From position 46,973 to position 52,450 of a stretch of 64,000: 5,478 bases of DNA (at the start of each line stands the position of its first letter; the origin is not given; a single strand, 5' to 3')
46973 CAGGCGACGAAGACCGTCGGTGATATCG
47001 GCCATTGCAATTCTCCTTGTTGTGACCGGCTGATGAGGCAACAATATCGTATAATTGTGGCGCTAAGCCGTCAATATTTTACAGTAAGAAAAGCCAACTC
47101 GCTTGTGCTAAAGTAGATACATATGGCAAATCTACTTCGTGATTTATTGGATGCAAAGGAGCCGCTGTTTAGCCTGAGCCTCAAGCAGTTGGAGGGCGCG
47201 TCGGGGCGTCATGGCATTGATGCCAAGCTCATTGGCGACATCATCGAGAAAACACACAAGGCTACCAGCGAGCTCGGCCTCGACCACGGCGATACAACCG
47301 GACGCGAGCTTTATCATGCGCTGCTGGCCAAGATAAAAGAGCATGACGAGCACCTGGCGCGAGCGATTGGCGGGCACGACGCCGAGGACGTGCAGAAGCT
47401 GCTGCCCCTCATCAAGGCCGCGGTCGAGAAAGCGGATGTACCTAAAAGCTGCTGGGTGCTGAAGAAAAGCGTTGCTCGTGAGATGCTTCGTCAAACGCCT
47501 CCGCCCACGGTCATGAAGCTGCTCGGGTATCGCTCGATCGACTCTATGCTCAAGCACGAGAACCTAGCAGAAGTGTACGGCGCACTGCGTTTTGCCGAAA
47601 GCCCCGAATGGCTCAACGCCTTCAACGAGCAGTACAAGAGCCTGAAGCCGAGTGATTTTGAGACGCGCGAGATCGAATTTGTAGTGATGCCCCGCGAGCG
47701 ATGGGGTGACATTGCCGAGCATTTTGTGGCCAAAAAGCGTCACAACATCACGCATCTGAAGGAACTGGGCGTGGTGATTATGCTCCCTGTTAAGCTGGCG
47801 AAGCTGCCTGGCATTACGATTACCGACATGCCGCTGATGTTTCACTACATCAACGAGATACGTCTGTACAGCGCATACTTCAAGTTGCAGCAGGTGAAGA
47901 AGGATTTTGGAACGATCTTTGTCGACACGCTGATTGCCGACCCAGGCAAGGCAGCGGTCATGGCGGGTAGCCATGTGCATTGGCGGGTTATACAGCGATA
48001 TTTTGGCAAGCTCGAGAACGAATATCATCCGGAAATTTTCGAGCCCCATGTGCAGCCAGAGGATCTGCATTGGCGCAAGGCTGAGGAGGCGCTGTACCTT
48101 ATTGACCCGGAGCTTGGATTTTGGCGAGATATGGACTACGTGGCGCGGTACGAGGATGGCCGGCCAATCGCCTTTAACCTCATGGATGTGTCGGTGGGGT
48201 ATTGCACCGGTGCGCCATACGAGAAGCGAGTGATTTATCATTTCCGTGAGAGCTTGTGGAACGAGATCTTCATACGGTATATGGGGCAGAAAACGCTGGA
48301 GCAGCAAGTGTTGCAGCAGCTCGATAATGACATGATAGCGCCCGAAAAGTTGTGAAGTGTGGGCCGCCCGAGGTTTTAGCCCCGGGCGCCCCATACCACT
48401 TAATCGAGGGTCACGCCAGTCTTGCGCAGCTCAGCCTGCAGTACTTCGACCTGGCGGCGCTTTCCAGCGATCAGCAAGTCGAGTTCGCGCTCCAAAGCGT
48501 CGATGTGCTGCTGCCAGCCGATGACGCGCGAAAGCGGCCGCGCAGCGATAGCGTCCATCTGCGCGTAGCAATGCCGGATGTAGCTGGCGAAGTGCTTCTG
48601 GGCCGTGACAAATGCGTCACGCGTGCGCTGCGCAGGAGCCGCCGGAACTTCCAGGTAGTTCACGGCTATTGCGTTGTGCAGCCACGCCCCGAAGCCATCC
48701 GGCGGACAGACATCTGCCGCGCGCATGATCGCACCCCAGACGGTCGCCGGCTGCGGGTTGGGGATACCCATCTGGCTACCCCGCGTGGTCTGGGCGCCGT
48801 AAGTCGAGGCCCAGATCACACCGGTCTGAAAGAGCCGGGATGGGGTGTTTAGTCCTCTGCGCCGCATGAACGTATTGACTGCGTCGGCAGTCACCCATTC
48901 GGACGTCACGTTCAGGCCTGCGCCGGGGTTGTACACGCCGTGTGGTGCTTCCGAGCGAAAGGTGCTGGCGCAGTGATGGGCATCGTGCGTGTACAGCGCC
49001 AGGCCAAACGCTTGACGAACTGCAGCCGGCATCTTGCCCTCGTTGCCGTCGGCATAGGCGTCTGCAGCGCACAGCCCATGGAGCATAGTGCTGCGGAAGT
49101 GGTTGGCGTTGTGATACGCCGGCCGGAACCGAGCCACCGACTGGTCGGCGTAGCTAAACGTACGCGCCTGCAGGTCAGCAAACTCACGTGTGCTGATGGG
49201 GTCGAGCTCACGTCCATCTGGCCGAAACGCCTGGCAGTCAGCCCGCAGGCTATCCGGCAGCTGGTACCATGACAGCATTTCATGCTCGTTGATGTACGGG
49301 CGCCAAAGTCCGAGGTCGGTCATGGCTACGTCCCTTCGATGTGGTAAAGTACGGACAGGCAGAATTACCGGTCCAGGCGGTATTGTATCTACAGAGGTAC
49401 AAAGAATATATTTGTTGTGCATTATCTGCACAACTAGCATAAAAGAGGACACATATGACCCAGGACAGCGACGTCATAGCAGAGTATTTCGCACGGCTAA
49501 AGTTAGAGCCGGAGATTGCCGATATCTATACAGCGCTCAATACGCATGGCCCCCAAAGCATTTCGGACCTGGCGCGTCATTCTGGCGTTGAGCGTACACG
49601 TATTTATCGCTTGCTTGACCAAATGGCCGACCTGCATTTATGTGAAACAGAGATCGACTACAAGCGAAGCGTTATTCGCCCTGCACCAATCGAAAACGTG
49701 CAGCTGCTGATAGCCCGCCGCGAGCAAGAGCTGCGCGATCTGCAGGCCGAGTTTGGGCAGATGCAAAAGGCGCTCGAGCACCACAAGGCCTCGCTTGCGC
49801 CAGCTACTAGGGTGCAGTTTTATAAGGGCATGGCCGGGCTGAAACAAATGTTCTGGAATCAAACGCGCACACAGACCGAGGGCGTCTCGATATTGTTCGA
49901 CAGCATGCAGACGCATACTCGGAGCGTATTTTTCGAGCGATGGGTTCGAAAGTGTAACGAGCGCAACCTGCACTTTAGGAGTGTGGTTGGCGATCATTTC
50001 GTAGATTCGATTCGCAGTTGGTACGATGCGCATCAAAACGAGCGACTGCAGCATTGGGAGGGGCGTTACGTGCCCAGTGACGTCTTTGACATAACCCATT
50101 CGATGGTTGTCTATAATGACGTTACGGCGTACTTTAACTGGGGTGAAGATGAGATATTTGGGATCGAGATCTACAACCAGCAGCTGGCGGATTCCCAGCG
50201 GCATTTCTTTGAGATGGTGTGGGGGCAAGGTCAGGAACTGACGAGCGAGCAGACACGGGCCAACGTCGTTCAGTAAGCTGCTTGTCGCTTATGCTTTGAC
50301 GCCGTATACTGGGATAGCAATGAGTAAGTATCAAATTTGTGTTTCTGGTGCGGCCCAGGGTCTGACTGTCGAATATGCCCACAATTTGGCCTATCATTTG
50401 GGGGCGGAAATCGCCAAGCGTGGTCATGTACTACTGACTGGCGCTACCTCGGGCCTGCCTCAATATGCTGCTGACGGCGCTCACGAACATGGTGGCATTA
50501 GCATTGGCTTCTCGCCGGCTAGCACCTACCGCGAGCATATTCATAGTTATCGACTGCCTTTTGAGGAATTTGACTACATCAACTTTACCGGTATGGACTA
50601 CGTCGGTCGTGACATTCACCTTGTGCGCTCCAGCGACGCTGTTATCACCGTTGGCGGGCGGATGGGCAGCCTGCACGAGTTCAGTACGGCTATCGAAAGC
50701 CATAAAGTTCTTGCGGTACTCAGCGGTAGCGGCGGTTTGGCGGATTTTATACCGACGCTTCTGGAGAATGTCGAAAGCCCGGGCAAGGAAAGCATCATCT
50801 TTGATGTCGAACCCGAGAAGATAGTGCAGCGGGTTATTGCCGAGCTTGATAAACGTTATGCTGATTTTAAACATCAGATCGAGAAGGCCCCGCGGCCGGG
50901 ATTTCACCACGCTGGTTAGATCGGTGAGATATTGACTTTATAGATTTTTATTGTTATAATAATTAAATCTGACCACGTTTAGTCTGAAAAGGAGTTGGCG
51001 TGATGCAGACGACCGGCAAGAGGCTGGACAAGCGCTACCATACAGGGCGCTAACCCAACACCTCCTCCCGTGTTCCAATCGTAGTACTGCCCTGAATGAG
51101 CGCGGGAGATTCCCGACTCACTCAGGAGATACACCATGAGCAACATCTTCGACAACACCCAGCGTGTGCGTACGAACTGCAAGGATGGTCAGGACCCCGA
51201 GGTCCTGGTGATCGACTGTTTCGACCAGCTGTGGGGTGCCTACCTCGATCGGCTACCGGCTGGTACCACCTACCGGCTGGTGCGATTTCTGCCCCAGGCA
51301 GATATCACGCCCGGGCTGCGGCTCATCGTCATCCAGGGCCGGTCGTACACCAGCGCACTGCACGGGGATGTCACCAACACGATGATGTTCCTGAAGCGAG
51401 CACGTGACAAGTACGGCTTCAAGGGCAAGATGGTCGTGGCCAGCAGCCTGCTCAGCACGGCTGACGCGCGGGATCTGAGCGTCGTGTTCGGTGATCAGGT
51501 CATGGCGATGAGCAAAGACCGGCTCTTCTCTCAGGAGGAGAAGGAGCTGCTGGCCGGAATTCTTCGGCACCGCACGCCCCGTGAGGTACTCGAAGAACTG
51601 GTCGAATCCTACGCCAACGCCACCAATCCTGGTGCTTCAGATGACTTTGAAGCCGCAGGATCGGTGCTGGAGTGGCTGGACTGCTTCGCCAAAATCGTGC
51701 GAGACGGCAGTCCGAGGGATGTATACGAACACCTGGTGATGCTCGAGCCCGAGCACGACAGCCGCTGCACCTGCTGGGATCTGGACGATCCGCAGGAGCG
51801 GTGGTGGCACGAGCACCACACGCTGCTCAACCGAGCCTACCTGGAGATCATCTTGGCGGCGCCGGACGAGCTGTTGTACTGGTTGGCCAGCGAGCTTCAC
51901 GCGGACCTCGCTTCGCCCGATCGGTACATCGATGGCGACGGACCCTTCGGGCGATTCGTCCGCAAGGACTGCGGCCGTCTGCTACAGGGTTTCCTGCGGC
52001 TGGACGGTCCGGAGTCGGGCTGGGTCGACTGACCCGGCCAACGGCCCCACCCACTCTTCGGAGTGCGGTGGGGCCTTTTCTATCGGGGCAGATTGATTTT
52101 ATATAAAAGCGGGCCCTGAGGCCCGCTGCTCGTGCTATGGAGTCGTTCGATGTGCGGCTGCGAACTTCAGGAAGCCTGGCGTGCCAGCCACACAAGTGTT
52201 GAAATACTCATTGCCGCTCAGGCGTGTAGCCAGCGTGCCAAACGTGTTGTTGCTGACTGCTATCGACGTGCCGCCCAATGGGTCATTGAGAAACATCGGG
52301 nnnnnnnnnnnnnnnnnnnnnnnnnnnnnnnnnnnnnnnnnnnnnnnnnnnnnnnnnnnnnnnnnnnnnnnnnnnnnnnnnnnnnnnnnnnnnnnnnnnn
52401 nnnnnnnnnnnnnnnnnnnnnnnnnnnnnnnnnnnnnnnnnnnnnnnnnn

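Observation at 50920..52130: Self-contained module: near-consensus promoter, long leader and a GC3-rich 298-aa orphan closed by two terminators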

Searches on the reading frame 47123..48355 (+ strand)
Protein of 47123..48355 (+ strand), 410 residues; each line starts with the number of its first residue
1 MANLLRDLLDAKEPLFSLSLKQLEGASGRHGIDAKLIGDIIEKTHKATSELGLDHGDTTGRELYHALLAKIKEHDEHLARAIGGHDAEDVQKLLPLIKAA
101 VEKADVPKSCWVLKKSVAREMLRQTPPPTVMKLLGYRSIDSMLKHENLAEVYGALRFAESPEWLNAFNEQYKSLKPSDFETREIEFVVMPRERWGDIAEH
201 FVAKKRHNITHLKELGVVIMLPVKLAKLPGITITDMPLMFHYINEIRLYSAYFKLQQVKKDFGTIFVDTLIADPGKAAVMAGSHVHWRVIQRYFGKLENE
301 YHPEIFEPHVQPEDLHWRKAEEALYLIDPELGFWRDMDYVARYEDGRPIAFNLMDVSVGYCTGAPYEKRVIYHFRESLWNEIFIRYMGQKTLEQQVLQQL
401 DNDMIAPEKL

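Call 14: search_protein_families(library=phrogs, proteins=[window:47123-48355:+], max_evalue=1)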
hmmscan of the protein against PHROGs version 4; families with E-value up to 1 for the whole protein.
window:47123-48355:+ (410 aa): 2 families
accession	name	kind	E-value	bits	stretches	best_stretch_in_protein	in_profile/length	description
phrog_30378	-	unknown function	0.1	13.3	1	81-126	97-141/197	-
phrog_5679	-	unknown function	0.38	12.1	1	146-177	31-62/63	-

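Call 15: search_protein_families(library=ncbifam, proteins=[window:47123-48355:+], max_evalue=1)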
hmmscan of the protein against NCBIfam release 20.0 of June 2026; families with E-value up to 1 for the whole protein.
window:47123-48355:+ (410 aa): 0 families

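Call 16: search_protein_families(library=padloc, proteins=[window:47123-48355:+], max_evalue=1)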
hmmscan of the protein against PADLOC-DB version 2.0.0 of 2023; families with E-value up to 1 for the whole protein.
window:47123-48355:+ (410 aa): 0 families

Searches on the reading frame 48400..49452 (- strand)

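Call 5: search_protein_families(library=pfam, proteins=[window:48400-49452:-], max_evalue=1)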
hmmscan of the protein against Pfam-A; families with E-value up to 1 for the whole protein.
window:48400-49452:- (350 aa): 0 families

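Call 14: search_protein_families(library=phrogs, proteins=[window:48400-49452:-], max_evalue=1)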
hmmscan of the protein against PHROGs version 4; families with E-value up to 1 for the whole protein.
window:48400-49452:- (350 aa): 2 families
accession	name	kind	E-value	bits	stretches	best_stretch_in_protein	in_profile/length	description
phrog_16069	-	other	0.053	13.9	0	99-162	32-96/245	phosphohydrolase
phrog_10247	-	unknown function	0.098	13.4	1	282-327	4-48/149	-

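Call 15: search_protein_families(library=ncbifam, proteins=[window:48400-49452:-], max_evalue=1)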
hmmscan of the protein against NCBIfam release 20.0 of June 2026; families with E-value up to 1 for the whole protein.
window:48400-49452:- (350 aa): 0 families

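Call 16: search_protein_families(library=padloc, proteins=[window:48400-49452:-], max_evalue=1)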
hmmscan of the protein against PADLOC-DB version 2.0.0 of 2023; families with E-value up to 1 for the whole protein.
window:48400-49452:- (350 aa): 0 families

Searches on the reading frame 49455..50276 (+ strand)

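Call 5: search_protein_families(library=pfam, proteins=[window:49455-50276:+], max_evalue=1)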
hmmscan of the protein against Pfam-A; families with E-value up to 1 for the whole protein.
window:49455-50276:+ (273 aa): 9 families
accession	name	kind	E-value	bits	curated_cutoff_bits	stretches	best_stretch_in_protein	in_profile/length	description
PF01978.25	TrmB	-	9.9e-07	29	25.6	1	22-66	11-55/68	Sugar-specific transcriptional regulator TrmB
PF25212.1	HVO_A0114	-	0.0011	19.1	27.6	1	17-70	20-73/84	HVO_A0114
PF01047.28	MarR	-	0.0018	18.5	24.6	1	28-60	12-44/59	MarR family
PF09339.16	HTH_IclR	-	0.0033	17.6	22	1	27-59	11-44/52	IclR helix-turn-helix domain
PF01022.26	HTH_5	-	0.11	12.9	22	0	27-57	10-39/47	Bacterial regulatory protein, arsR family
PF06657.18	Cep57_MT_bd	-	0.13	13.2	31.3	1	80-122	11-53/77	Centrosome microtubule-binding domain of Cep57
PF21716.3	dnstrm_HI1420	-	0.13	12.6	27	1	3-57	12-67/90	Probable addiction module antidote protein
PF12840.13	HTH_20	-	0.17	12.3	27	1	22-58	7-43/51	Helix-turn-helix domain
PF24585.1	YunG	-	0.48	11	27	1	233-268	44-79/116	YunG protein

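Call 16: search_protein_families(library=padloc, proteins=[window:49455-50276:+], max_evalue=1)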
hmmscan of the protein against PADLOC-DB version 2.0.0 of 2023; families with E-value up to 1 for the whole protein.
window:49455-50276:+ (273 aa): 2 families
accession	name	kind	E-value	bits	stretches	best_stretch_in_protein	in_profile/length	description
PDLC01268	CasR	-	0.018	13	1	16-64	121-168/179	"CAS-I,CAS-II,CAS-III,CAS-IV,CAS-V,CAS-VI; associated_signaling"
PDLC01857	CARF3--CARF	-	0.049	11.2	1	30-66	140-176/201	-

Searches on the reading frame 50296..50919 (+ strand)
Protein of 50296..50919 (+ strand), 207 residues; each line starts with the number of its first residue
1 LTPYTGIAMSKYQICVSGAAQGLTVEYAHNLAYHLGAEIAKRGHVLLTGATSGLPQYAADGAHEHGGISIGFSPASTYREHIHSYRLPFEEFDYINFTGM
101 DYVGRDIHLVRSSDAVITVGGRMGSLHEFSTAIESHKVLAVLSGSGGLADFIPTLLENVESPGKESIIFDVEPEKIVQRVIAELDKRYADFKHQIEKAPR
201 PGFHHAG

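Call 5: search_protein_families(library=pfam, proteins=[window:50296-50919:+], max_evalue=1)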
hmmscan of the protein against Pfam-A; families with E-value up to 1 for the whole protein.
window:50296-50919:+ (207 aa): 4 families
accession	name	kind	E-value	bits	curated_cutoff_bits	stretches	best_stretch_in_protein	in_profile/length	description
PF18306.6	LDcluster4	-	5.4e-32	110.9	26.3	1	11-174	1-148/151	SLOG cluster4 family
PF03641.19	Lysine_decarbox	-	0.00019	22.1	27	1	57-134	3-74/131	Possible lysine decarboxylase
PF18171.6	LSDAT_prok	-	0.0068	16.1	25.4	1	114-156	125-167/195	SLOG in TRPM, prokaryote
PF18185.7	STALD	-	0.12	12.2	24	1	11-65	15-72/211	Sir2- and TIR-associating SLOG family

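Call 15: search_protein_families(library=ncbifam, proteins=[window:50296-50919:+], max_evalue=1)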
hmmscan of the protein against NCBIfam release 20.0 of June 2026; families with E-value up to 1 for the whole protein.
window:50296-50919:+ (207 aa): 5 families
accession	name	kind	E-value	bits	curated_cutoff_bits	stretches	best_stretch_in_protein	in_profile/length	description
TIGR00725.1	TIGR00725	hypoth_equivalog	3.1e-22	78.7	106.9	1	12-181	2-159/159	TIGR00725 family protein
TIGR00730.1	TIGR00730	subfamily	7.6e-10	38.8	96.35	1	14-131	3-115/178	TIGR00730 family Rossman fold protein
NF058542.1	CtkRMPhLog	equivalog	3.6e-05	23.8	300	1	12-132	2-116/177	cytokinin riboside 5'-monophosphate phosphoribohydrolase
TIGR01751.1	crot-CoA-red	equivalog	0.1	11.3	378.55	1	19-73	166-221/398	crotonyl-CoA carboxylase/reductase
NF001271.0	PRK00228.2-3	equivalog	0.12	12.1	254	1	160-191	148-179/189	YqgE/AlgH family protein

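Call 16: search_protein_families(library=padloc, proteins=[window:50296-50919:+], max_evalue=1)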
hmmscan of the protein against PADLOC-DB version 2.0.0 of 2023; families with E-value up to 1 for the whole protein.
window:50296-50919:+ (207 aa): 1 family
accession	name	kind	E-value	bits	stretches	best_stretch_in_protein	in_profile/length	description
PDLC03927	PsyrA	-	0.0015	15.8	1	29-76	147-194/398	-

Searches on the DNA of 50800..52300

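Call 6: search_rna_families(source=window, start=50800, end=52300, threshold=evalue, max_evalue=10, show_alignments=3)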
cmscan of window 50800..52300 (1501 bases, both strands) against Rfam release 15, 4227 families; matches with E-value up to 10: 4.
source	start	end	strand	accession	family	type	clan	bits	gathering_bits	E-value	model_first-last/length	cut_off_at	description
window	52156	52185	+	RF04218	HCV_5BSL1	Cis-reg;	-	18.5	44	0.44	10-39/47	no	Hepatitis C virus stem-loop I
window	51878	51981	-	RF02003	group-II-D1D4-4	Intron;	CL00102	14.9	49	1.5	1-138/138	no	Group II catalytic intron D1-D4-4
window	51721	51831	-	RF01390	isrG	Gene; sRNA;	-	13.8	100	0.47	1-279/279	no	isrG Hfq binding RNA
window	51244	51282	+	RF01149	sR10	Gene; snRNA; snoRNA; CD-box;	-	12.3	45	4.3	1-54/54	no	Small nucleolar RNA sR10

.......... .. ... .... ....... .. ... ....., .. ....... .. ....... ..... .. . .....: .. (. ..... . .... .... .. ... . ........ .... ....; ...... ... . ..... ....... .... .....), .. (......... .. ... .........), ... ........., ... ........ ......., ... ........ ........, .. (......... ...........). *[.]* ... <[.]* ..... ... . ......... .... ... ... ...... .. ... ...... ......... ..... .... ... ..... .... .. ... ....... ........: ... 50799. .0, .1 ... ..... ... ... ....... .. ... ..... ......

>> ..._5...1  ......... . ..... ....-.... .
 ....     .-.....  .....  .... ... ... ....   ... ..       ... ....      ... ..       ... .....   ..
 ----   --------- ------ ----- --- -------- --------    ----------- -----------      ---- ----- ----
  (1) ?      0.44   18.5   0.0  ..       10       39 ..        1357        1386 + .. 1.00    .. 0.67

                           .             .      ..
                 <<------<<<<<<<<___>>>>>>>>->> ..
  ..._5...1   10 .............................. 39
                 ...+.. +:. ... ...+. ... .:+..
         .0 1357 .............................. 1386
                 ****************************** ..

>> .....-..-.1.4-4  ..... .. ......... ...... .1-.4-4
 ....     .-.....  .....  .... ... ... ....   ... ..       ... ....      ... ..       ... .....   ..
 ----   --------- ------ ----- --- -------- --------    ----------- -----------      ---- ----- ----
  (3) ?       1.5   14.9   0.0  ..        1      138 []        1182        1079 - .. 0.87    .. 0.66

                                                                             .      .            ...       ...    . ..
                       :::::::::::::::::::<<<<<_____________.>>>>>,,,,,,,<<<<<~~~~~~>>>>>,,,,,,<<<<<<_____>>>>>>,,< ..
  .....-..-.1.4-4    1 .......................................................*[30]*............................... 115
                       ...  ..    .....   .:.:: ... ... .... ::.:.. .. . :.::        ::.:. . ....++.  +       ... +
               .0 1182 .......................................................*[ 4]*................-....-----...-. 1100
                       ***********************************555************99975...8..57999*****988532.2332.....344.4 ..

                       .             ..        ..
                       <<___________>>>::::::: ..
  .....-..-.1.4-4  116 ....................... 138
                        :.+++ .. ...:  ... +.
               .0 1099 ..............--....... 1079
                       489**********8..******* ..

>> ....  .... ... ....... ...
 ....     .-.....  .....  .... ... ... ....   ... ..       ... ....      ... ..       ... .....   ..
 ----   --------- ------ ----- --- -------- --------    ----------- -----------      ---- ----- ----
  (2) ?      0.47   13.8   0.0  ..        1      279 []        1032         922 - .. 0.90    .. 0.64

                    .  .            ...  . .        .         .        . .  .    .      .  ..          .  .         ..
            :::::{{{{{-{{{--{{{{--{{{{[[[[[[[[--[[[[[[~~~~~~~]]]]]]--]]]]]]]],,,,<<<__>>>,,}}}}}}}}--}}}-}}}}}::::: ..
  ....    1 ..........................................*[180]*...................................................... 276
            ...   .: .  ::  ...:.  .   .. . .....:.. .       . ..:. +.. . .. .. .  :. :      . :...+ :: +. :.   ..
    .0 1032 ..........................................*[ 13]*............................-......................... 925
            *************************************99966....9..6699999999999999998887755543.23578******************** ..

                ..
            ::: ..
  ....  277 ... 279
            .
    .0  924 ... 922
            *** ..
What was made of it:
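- There is no Rfam match even at E<=10 (call 6).
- Tried and rejected: Rfam on the leader at E<=10 gave only noise (call 6).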
